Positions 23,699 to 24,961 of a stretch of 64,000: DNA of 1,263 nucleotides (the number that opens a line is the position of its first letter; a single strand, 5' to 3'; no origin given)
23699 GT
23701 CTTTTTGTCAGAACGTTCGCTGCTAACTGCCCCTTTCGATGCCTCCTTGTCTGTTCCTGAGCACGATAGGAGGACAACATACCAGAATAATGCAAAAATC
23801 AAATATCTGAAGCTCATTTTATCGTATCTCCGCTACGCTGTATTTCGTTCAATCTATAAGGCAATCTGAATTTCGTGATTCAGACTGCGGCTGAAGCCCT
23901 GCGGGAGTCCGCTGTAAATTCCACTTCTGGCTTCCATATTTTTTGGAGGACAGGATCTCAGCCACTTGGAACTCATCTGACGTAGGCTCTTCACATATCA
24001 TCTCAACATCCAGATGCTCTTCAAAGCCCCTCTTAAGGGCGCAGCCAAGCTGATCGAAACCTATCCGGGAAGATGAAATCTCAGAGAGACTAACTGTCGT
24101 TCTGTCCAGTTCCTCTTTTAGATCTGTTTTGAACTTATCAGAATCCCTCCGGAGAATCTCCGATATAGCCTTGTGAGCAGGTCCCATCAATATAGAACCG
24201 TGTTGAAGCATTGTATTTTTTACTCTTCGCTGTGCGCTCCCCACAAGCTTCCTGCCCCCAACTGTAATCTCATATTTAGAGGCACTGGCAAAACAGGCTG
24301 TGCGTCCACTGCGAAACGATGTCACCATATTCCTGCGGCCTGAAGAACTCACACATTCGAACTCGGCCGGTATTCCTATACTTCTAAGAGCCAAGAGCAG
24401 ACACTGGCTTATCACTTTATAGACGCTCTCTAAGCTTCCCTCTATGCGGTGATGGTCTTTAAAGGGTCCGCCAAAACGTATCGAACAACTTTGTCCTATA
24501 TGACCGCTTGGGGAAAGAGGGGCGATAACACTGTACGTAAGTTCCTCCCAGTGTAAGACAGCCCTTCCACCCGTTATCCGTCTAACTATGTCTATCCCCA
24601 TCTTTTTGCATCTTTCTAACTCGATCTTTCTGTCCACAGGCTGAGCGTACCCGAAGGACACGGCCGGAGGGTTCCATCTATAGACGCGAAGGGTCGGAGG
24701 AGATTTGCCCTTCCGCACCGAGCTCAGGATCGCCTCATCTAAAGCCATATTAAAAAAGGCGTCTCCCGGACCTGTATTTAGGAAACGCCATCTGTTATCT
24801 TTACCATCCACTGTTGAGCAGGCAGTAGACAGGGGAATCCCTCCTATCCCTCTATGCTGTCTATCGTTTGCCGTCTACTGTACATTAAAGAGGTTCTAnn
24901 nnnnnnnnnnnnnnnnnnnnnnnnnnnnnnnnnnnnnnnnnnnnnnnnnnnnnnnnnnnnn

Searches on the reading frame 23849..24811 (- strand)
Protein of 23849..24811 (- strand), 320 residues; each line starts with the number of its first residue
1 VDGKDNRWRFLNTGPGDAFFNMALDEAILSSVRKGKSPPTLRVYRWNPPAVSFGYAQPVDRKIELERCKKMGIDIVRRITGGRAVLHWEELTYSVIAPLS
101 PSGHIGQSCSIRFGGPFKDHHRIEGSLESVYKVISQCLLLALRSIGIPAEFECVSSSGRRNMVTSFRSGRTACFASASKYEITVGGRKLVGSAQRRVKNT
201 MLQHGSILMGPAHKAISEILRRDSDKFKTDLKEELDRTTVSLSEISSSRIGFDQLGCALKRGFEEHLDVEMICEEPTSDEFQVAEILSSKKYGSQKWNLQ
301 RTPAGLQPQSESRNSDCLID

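Call 54: search_protein_families(library=pfam, proteins=[window:23849-24811:-], max_evalue=0.00001)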
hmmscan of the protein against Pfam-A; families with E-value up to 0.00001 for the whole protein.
window:23849-24811:- (320 aa): 2 families
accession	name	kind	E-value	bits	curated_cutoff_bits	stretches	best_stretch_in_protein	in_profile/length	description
PF21948.1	LplA-B_cat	-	5.4e-36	124.9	27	2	17-101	1-85/200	Lipoyl protein ligase A/B catalytic domain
PF03099.24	BPL_LplA_LipB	-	2.1e-11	44.3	21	1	135-210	51-131/133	Biotin/lipoate A/B protein ligase family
